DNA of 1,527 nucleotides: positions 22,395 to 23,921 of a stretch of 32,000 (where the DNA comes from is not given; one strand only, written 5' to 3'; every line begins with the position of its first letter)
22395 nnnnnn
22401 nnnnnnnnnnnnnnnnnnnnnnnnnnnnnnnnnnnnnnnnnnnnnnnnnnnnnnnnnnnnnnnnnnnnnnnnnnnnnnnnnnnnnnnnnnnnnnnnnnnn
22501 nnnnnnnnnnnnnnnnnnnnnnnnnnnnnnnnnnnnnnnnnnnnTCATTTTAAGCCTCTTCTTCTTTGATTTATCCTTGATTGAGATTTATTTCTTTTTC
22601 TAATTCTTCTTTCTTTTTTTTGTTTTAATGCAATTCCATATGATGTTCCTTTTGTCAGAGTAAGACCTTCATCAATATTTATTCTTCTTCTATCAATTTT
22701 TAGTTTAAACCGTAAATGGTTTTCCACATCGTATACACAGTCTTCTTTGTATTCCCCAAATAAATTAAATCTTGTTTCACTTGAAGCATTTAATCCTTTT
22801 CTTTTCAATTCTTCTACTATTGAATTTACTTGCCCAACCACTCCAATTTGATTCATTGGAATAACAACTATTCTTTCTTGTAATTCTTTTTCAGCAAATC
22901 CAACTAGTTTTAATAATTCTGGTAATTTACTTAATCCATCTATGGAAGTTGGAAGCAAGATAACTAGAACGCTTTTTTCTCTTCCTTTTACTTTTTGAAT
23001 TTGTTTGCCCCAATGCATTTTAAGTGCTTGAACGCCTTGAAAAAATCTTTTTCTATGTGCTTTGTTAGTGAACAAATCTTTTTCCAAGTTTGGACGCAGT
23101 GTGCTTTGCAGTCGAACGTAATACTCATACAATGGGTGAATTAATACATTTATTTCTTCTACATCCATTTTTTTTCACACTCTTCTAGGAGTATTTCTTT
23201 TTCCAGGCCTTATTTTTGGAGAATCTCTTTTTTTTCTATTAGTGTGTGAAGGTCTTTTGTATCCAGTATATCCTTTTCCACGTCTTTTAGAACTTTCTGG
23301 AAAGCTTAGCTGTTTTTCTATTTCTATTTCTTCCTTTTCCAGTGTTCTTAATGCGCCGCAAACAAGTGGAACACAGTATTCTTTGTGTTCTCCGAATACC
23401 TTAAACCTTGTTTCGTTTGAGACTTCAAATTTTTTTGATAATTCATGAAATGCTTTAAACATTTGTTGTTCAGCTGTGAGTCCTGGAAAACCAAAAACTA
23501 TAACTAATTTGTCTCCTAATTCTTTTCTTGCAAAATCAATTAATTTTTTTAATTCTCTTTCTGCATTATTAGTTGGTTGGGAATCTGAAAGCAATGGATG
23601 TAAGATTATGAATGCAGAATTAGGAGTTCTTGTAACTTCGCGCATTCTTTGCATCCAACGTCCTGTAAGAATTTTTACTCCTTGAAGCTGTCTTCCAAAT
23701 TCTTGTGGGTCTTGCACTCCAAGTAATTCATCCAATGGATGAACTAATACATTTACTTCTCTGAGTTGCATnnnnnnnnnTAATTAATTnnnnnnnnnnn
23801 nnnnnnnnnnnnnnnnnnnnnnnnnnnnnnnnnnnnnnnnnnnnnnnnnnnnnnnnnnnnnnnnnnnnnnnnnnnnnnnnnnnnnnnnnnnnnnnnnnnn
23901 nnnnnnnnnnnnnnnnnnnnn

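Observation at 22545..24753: Tandem array of four diverged paralogs of an unrecognised family (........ head, FGE[HY]xxxCV core, polybasic tail) embedded in the UDP-GlcNAc operon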

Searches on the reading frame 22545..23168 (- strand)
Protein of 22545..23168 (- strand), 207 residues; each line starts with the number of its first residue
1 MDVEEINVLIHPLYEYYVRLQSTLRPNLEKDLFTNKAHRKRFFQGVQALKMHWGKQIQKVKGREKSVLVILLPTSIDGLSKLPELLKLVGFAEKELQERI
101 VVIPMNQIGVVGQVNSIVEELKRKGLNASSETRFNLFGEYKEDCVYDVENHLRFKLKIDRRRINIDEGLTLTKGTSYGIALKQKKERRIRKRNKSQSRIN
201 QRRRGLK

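Call 4: search_protein_families(library=pfam, proteins=[window:22545-23168:-], max_evalue=10)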
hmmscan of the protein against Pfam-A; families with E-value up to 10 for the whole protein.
window:22545-23168:- (207 aa): 0 families

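Call 5: search_protein_families(library=ncbifam, proteins=[window:22545-23168:-], max_evalue=10)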
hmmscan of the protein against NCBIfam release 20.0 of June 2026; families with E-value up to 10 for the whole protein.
window:22545-23168:- (207 aa): 1 family
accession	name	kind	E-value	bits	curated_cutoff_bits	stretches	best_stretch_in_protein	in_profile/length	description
NF002901.0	PRK03482.1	equivalog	0.1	12.2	261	1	138-201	119-184/215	2,3-diphosphoglycerate-dependent phosphoglycerate mutase GpmB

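Call 79: search_protein_families(library=padloc, proteins=[window:22545-23168:-], max_evalue=1)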
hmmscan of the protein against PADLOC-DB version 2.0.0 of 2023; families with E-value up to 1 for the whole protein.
window:22545-23168:- (207 aa): 0 families

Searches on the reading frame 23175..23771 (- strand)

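Call 4: search_protein_families(library=pfam, proteins=[window:23175-23771:-], max_evalue=10)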
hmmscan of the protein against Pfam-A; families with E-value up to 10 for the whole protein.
window:23175-23771:- (198 aa): 1 family
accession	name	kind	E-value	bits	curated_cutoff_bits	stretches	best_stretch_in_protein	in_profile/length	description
PF09875.14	DUF2102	-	0.025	14.8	25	1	99-178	10-87/103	Uncharacterized protein conserved in archaea (DUF2102)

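Call 5: search_protein_families(library=ncbifam, proteins=[window:23175-23771:-], max_evalue=10)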
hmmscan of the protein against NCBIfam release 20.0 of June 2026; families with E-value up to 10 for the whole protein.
window:23175-23771:- (198 aa): 0 families

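Call 79: search_protein_families(library=padloc, proteins=[window:23175-23771:-], max_evalue=1)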
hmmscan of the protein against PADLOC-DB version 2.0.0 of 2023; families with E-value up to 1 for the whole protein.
window:23175-23771:- (198 aa): 0 families
